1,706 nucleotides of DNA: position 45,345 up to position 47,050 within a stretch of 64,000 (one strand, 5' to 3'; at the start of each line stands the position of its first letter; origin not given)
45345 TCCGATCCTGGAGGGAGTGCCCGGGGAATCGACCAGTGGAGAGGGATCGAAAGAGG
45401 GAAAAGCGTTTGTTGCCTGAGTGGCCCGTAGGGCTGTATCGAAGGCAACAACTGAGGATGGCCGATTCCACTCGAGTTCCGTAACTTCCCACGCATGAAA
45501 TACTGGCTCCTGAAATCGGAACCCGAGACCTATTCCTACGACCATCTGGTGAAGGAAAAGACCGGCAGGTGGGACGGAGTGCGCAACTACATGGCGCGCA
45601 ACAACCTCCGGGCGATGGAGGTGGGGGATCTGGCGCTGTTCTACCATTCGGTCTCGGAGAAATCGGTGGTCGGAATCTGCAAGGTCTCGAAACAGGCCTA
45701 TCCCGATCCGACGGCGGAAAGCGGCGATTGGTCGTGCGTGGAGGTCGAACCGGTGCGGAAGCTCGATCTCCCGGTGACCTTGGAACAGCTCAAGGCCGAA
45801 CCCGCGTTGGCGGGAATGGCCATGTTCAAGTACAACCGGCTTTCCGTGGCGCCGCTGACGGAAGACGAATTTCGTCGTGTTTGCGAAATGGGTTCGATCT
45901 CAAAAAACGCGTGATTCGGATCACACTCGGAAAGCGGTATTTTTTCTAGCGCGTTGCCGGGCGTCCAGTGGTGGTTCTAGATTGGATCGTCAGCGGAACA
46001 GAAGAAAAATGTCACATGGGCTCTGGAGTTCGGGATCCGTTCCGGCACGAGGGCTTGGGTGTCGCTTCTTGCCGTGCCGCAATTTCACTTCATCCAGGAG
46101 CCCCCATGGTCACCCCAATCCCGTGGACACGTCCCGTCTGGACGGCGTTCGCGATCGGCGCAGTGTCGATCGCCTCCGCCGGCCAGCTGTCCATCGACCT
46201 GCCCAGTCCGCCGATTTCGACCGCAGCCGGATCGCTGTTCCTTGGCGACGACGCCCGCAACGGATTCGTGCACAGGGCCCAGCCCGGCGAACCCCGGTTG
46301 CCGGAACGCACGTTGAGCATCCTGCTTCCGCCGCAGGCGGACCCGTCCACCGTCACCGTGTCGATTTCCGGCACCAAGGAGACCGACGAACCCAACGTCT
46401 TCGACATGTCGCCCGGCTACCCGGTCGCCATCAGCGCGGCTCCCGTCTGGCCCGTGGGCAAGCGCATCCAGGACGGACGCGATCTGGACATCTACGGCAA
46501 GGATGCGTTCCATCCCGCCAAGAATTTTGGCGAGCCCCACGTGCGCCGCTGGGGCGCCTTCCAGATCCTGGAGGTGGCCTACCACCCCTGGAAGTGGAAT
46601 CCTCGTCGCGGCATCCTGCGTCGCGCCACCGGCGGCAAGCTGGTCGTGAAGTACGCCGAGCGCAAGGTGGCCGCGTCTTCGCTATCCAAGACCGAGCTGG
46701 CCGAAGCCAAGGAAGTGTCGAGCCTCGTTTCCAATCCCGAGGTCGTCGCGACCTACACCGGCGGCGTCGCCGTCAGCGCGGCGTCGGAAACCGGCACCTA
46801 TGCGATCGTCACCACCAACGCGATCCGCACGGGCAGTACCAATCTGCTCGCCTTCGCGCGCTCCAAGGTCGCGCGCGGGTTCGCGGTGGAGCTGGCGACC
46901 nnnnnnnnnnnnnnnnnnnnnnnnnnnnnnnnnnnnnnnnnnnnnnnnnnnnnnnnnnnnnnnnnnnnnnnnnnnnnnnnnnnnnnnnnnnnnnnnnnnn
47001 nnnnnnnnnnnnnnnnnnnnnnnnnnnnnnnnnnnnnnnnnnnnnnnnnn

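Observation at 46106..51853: Gingipain-like C25 cysteine peptidase fused to eleven FN3 modules and two cellulose-type CBM3 modules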

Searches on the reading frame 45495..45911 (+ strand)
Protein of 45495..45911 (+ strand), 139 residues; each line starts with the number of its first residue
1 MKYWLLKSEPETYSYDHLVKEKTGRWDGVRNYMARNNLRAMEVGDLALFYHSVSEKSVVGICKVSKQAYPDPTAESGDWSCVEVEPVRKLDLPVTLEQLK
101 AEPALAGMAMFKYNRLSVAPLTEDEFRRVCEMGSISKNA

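Call 36: search_protein_families(library=pfam, proteins=[window:45495-45911:+], max_evalue=0.001)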
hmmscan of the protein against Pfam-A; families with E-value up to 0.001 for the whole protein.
window:45495-45911:+ (139 aa): 1 family
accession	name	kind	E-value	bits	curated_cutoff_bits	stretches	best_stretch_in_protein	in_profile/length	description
PF01878.24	EVE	-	1.5e-47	161.7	23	1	2-132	1-145/145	EVE domain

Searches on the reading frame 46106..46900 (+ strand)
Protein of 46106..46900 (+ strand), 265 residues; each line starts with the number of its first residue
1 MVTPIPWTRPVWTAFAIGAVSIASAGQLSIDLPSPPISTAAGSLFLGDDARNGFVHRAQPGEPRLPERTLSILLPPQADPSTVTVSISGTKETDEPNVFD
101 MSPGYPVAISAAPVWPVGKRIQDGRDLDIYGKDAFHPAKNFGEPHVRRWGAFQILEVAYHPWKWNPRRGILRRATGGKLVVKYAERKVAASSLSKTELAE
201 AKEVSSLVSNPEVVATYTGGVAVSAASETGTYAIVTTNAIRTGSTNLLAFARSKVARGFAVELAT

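Call 7: search_protein_families(library=pfam, proteins=[window:46106-46900:+], max_evalue=10)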
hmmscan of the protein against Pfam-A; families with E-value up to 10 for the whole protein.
window:46106-46900:+ (265 aa): 2 families
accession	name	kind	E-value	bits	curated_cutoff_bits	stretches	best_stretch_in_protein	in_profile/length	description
PF08126.16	Propeptide_C25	-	0.0089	15.6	22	1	58-188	55-177/205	Propeptide_C25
PF18676.6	MBG_2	-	0.072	14.1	25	1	205-239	24-57/72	MBG domain (YGX type)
